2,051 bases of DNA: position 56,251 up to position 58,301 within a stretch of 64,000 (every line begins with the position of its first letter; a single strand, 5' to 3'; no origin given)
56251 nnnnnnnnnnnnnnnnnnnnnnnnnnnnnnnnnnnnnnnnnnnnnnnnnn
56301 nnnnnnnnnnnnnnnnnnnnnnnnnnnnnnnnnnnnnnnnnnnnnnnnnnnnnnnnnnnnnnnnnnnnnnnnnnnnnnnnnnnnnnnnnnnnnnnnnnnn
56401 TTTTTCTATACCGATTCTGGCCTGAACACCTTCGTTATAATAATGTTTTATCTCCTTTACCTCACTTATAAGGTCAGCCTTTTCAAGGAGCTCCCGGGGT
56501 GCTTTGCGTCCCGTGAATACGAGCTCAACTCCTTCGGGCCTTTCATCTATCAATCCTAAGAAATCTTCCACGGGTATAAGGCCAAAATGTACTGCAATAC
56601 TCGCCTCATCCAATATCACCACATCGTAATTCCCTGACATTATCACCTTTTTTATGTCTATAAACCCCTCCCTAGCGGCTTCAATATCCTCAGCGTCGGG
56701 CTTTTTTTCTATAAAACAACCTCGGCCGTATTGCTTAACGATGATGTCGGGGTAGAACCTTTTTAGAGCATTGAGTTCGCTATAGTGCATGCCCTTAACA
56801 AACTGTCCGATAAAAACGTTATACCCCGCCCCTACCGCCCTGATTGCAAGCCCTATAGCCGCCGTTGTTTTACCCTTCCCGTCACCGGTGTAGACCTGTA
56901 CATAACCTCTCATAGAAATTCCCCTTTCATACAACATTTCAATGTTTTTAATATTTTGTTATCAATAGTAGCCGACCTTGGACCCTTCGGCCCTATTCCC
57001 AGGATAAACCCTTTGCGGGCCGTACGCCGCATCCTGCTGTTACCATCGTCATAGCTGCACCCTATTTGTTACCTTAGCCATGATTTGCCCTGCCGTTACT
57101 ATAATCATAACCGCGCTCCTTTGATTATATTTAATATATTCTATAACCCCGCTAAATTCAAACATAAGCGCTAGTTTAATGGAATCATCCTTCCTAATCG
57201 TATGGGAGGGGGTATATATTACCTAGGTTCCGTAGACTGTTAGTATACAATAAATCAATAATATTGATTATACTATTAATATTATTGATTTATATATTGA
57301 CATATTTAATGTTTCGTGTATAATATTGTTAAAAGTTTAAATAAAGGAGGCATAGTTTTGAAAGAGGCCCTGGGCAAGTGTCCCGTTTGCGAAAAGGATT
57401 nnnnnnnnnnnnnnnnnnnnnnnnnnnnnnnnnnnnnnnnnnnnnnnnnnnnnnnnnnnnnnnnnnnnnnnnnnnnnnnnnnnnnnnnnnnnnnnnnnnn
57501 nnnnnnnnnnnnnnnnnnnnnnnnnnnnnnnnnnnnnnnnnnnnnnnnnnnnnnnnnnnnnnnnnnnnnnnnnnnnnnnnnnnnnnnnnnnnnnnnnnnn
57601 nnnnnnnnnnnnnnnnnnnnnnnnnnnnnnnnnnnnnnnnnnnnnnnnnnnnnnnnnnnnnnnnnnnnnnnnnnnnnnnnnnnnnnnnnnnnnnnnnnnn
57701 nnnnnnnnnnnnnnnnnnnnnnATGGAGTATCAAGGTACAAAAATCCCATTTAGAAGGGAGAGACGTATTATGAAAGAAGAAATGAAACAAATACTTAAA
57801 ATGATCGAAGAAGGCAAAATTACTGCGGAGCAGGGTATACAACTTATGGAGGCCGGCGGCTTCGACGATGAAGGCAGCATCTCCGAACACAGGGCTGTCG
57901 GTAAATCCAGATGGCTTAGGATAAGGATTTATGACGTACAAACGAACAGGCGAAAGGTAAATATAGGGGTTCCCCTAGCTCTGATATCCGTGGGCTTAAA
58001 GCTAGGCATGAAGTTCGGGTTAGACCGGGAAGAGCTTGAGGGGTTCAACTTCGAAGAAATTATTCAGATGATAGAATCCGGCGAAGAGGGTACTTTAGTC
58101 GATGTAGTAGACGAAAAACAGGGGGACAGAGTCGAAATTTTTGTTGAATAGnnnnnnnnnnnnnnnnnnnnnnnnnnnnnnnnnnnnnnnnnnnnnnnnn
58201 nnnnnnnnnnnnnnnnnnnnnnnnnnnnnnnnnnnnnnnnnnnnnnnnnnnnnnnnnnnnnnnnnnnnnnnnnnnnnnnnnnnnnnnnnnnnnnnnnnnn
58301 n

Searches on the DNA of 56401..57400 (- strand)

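Call 4: search_rna_families(source=window, start=56850, end=57400, threshold=evalue, max_evalue=10, show_alignments=4)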
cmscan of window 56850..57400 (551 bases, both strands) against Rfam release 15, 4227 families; matches with E-value up to 10: 2.
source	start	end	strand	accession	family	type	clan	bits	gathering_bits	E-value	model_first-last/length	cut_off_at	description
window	57256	57288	-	RF00859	mir-234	Gene; miRNA;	CL00092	15.3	58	7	19-52/70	no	mir-234 microRNA precursor family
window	57255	57287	+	RF00859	mir-234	Gene; miRNA;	CL00092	14.7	58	9.9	19-52/70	no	mir-234 microRNA precursor family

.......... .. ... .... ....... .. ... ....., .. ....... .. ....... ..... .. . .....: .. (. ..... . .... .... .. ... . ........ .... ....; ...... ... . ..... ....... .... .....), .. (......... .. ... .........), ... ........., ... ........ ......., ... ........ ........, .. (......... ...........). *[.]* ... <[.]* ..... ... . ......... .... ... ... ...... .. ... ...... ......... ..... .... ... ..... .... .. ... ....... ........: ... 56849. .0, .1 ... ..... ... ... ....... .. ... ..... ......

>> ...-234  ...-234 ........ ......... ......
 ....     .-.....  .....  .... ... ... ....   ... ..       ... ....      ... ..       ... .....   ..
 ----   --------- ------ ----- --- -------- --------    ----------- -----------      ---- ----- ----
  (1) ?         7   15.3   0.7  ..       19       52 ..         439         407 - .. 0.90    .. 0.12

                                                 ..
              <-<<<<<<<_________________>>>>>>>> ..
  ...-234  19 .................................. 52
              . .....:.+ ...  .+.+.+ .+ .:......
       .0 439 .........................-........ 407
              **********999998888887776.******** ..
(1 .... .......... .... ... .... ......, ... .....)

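Call 9: search_rna_families(sources=[L001, L002, L003, L004, L005, L006, L007, L008, L009, L010, L011, L012, L013, L014, L015, L016, L017, L018, L019, L050], threshold=gathering)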
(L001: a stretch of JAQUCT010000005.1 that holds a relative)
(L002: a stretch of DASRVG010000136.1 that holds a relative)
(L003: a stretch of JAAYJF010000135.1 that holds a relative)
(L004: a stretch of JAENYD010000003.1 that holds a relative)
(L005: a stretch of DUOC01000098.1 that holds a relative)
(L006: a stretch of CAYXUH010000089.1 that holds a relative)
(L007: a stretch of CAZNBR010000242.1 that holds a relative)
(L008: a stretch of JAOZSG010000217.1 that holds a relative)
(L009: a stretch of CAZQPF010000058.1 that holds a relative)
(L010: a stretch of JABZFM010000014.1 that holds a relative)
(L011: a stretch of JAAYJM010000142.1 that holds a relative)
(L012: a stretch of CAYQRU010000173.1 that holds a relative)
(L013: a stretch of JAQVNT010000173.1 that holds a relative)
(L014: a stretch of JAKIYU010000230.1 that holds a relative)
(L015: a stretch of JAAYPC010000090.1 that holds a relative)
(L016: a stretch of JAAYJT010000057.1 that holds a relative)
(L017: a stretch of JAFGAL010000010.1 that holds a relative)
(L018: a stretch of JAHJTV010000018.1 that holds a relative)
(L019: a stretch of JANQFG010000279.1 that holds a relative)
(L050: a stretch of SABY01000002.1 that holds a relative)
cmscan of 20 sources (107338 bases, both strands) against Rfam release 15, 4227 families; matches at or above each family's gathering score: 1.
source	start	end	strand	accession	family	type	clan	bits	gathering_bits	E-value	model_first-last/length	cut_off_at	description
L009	2017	2090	-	RF00005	tRNA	Gene; tRNA;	CL00001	60.5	29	2.2e-10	1-71/71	no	tRNA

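Call 31: search_dna_similar(query=window:56914-57300:-, collection=plasmids, mode=distant, max_evalue=0.01)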
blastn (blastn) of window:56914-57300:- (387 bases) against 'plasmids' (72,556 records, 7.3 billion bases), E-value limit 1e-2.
No match.

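Call 41: search_dna_similar(query=window:56914-57240:-, collection=phages, mode=distant, max_evalue=0.01)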
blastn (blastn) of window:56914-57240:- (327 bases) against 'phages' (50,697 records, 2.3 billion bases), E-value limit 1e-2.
No match.

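Call 45: search_rna_families(sources=[L020, L021, L022, L023, L024, L025, L026, L027, L028, L029, L030, L031, L032, L033, L034, L035, L036, L037, L038, L039], threshold=gathering)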
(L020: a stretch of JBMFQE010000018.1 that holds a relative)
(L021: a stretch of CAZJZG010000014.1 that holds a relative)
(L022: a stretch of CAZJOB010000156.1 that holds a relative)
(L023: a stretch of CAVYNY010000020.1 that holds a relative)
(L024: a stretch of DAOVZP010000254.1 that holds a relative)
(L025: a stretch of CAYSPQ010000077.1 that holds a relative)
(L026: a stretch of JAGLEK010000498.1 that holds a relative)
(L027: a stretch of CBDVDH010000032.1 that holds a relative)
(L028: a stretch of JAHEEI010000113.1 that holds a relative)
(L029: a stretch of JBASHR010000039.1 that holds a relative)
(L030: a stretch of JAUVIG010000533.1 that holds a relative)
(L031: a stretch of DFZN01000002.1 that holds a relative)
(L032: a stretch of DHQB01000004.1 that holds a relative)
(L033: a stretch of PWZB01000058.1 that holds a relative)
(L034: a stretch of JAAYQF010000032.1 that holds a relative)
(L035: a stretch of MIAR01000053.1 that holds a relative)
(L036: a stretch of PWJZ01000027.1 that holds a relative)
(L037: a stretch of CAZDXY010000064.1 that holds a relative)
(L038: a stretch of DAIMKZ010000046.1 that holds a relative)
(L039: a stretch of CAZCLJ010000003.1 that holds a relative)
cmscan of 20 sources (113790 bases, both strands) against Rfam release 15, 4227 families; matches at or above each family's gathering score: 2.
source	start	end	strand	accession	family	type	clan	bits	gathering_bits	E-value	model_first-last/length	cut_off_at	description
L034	3707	3968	+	RF00174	Cobalamin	Cis-reg; riboswitch;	CL00101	76.7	31.5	6.7e-17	1-189/189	no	Cobalamin riboswitch aptamer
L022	1742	1938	+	RF00174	Cobalamin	Cis-reg; riboswitch;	CL00101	69.7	31.5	6.9e-15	1-189/189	no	Cobalamin riboswitch aptamer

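Call 46: search_rna_families(sources=[L040, L041, L042, L043, L044, L045, L046, L047, L048, L049, L051, L052, L053, L054, L055, L056, L057, L058, L059, L060], threshold=gathering)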
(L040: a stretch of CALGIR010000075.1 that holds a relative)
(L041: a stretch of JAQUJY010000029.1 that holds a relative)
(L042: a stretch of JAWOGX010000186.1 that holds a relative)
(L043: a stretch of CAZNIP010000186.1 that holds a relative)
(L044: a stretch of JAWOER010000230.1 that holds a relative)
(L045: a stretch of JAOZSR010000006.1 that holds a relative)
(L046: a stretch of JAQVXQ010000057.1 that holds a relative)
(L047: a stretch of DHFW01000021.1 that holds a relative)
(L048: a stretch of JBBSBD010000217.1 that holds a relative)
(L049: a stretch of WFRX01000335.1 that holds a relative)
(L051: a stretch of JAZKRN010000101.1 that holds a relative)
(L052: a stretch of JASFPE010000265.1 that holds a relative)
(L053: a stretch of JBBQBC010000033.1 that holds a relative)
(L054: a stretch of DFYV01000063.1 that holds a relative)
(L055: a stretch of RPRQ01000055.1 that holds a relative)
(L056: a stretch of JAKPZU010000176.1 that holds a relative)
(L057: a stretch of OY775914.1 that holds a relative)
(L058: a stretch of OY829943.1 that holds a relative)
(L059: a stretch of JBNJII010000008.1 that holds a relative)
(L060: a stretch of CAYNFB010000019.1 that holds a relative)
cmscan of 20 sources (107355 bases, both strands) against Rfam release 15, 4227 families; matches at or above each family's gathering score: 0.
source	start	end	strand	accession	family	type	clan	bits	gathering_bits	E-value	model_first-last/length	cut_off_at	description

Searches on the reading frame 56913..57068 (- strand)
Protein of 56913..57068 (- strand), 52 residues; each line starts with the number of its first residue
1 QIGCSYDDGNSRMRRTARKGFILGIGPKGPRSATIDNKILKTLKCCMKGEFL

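Call 60: search_protein_representatives(protein=window:56913-57068:-)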
Query: 52 residues. Proteins with E-value up to 0.001 (for the whole library): 1; up to 1e-10: 0; up to 1e-30: 0. The best 1 are listed.
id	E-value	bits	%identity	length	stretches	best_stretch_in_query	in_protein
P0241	4.6e-04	36.2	41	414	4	16-41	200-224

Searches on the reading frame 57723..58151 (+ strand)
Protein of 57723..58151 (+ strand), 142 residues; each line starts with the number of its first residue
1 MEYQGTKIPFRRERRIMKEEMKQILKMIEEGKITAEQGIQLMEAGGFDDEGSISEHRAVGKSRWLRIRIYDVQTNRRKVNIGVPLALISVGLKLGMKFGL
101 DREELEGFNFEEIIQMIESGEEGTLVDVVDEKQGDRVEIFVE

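Call 7: search_protein_families(library=pfam, proteins=[window:57723-58151:+])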
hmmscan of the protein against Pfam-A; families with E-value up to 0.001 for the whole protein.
window:57723-58151:+ (142 aa): 1 family
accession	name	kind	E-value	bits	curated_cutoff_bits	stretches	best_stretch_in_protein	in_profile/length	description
PF22746.1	SHOCT-like_DUF2089-C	-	5.8e-09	35.7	27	1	19-44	1-26/32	SHOCT-like domain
